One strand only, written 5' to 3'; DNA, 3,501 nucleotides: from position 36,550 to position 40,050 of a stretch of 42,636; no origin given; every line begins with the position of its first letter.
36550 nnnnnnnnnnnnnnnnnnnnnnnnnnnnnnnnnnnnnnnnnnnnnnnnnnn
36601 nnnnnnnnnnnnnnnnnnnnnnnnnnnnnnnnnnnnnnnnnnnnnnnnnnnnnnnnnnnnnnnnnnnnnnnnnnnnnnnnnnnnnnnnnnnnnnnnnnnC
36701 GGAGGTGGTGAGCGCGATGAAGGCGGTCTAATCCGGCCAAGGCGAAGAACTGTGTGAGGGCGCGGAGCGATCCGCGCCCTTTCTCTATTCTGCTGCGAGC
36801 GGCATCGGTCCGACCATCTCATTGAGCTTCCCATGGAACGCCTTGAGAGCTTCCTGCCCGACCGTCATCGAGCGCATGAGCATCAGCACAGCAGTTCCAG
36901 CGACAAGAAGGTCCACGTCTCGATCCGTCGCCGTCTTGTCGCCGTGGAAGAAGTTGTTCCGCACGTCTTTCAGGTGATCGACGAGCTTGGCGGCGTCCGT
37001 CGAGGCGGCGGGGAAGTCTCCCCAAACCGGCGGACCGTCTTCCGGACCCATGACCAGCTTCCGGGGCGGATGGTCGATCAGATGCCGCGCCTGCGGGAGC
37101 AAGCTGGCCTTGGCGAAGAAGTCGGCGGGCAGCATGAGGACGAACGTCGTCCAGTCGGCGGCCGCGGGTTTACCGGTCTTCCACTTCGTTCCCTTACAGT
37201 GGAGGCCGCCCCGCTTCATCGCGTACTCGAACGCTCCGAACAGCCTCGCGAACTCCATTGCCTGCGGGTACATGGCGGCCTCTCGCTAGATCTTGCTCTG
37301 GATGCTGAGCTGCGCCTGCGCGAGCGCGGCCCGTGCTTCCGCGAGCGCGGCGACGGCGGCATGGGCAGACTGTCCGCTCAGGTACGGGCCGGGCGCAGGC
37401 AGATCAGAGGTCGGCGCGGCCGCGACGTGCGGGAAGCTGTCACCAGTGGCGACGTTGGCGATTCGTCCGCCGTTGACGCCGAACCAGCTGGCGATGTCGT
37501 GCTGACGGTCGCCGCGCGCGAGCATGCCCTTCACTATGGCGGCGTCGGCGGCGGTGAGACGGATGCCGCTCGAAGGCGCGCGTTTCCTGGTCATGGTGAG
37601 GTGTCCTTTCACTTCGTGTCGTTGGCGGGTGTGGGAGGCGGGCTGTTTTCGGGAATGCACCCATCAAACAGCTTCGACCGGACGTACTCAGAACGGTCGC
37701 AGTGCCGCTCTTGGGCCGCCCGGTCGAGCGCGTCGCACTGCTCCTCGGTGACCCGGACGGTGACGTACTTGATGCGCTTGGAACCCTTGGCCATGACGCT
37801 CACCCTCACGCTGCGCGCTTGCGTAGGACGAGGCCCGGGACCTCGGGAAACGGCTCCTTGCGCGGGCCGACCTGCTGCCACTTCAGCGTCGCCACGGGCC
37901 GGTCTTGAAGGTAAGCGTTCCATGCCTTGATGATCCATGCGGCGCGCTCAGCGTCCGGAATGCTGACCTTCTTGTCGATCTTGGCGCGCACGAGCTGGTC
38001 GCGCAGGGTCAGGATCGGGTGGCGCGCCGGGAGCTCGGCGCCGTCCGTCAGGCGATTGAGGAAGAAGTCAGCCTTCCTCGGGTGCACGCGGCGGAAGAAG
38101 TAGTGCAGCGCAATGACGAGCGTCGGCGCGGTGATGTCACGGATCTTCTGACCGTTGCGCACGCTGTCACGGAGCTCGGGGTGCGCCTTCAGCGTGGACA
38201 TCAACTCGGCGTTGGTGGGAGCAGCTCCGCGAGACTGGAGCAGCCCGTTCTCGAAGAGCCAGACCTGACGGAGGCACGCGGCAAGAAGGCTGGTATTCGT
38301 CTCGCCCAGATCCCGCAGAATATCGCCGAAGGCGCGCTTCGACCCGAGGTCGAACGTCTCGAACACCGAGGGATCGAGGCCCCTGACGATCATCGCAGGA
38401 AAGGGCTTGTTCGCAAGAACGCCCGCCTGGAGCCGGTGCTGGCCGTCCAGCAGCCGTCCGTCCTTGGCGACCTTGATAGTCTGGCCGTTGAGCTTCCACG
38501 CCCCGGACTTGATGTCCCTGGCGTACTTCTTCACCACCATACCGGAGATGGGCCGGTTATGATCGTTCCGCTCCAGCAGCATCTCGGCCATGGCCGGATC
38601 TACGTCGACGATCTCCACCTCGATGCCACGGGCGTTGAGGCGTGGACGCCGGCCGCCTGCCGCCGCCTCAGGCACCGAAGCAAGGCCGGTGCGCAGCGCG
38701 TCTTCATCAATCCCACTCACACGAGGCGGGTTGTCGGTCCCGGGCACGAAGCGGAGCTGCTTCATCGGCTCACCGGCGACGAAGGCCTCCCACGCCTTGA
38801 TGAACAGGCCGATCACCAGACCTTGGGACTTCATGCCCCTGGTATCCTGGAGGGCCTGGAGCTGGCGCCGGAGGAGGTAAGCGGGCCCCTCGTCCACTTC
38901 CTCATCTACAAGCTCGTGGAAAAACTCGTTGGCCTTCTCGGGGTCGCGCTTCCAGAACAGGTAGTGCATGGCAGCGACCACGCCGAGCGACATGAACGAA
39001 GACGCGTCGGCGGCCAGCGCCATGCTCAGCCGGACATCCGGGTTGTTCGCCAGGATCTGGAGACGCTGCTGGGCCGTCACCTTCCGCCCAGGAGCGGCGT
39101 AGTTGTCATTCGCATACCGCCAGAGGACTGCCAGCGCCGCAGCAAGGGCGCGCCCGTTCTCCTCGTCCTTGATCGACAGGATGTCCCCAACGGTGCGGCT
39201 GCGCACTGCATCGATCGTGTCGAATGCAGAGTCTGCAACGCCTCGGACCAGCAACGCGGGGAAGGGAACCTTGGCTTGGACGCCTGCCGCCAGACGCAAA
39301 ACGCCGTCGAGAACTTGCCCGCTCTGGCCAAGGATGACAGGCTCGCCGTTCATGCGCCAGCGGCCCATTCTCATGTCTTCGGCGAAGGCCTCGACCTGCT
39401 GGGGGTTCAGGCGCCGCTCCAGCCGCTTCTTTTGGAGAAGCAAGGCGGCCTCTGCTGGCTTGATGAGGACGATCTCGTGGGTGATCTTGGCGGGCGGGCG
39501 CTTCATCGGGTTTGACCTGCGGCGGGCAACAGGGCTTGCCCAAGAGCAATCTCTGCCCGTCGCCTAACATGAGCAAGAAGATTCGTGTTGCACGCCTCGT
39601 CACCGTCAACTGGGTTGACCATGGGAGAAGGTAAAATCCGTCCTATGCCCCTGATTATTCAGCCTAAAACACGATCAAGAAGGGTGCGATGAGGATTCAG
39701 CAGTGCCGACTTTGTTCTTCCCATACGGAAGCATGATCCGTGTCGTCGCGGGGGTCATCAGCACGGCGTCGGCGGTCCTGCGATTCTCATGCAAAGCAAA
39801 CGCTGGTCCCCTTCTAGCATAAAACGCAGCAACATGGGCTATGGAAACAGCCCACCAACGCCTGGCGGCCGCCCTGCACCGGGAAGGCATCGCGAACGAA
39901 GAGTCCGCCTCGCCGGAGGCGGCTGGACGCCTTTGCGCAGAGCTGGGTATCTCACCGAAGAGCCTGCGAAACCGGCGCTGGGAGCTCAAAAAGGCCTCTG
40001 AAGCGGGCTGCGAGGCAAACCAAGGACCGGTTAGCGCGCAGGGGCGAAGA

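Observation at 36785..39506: Four-gene ParB(DGQHR)x2 - RHH - HTH - HEPN operon in the cargo slot of the island: candidate undescribed conflict/defence system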

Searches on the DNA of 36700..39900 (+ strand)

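Call 10: search_dna_similar(query=window:36700-39900:+, collection=phages, mode=distant)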
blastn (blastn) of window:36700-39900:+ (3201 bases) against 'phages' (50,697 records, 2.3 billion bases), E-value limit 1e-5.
Records with a match: 2; places in all: 2; records where one place covers at least 80% of the query: 0.
Best place of each record, by identity: 60-80% 2.
By first word of the organism name: Mycobacterium 2.
By host as written in the record: Mycobacterium smegmatis mc2 155 2.
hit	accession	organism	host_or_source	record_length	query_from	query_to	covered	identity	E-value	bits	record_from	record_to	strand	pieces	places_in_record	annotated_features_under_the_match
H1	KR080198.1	Mycobacterium phage Cambiare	Mycobacterium smegmatis mc2 155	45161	1732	1800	2%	79.7%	1e-6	63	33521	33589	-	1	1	43: hypothetical protein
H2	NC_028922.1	Mycobacterium phage Cambiare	Mycobacterium smegmatis mc2 155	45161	1732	1800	2%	79.7%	1e-6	63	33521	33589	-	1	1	43: hypothetical protein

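Call 98: search_dna_similar(query=L114:3974-4438:+, collection=ecoli_genomes, mode=near, max_rows=8)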
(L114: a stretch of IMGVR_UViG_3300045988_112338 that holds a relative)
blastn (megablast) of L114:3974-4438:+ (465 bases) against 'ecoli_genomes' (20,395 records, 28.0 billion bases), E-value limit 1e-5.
Records with a match: 12; places in all: 12; records where one place covers at least 80% of the query: 12.
Genomes with a match: 12 of 5426; with a place that covers at least 80% of the query: 12. Places per genome that has any: lowest 1, median 1, highest 1. On chromosomes: 12 places; on plasmids: 0.
Best place of each record, by identity: >=99% 12.
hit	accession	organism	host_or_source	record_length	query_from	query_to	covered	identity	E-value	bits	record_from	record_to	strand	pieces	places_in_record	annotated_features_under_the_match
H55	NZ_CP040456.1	Escherichia coli strain UPEC132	Homo sapiens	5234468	1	465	100%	100.0%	0e+0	859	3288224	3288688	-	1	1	hypothetical protein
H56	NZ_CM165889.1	Escherichia coli strain N50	Homo sapiens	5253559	1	465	100%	100.0%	0e+0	859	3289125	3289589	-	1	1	hypothetical protein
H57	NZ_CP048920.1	Escherichia coli strain SCU-101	Homo sapiens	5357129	1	465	100%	99.8%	0e+0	854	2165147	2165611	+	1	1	hypothetical protein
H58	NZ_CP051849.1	Escherichia coli strain SCU-101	Homo sapiens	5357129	1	465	100%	99.8%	0e+0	854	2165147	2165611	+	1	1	hypothetical protein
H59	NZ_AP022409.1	Escherichia coli strain STW0522-31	-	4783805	1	465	100%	99.6%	0e+0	848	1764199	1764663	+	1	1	hypothetical protein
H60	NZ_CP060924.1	Escherichia coli strain EC14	Homo sapiens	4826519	1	465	100%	99.6%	0e+0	848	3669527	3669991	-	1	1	hypothetical protein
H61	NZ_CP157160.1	Escherichia coli strain UTAK-3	Bos taurus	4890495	1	465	100%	99.6%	0e+0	848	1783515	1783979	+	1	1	hypothetical protein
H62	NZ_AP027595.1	Escherichia coli strain LR-64-2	Homo sapiens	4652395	1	465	100%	99.6%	0e+0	848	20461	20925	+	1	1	hypothetical protein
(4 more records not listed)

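Call 100: get_annotated_region(hit=H55, flank=6000)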
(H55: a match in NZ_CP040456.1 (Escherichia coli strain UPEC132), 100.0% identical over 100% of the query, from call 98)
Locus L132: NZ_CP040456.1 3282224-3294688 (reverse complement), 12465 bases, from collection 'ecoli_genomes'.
description: Escherichia coli strain UPEC132 chromosome, complete genome
organism: Escherichia coli strain UPEC132 (NCBI taxid 562)
replicon: chromosome; assembly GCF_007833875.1
host: Homo sapiens; source: urinary; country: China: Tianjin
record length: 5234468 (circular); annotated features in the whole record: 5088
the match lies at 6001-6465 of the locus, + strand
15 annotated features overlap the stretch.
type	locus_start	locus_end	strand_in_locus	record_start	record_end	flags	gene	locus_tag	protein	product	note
CDS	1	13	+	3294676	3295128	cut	-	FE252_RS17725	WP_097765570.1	phage virion morphogenesis protein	-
CDS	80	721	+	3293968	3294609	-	-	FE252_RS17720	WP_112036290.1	phage baseplate assembly protein V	-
CDS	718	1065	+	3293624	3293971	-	-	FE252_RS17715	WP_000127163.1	GPW/gp25 family protein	-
CDS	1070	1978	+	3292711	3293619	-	-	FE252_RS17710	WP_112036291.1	baseplate assembly protein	-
CDS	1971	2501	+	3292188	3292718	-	-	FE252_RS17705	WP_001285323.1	phage tail protein I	-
CDS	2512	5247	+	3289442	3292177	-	-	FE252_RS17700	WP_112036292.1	phage tail-collar fiber domain-containing protein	-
CDS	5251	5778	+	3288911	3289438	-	-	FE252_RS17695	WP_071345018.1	tail fiber assembly protein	-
CDS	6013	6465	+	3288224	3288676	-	-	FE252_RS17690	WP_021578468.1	hypothetical protein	-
CDS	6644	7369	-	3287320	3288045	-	-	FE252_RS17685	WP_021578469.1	hypothetical protein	-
CDS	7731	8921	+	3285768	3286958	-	-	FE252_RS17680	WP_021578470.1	phage tail sheath protein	-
CDS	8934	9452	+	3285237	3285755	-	-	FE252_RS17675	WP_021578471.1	phage major tail tube protein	-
CDS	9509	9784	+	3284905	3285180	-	-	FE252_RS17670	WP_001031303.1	phage tail assembly protein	-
CDS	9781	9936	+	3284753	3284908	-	-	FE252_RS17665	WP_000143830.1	GpE family phage tail protein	-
CDS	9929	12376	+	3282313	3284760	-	-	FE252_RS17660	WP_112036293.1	phage tail tape measure protein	-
CDS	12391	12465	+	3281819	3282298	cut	-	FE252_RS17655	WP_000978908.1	phage tail protein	-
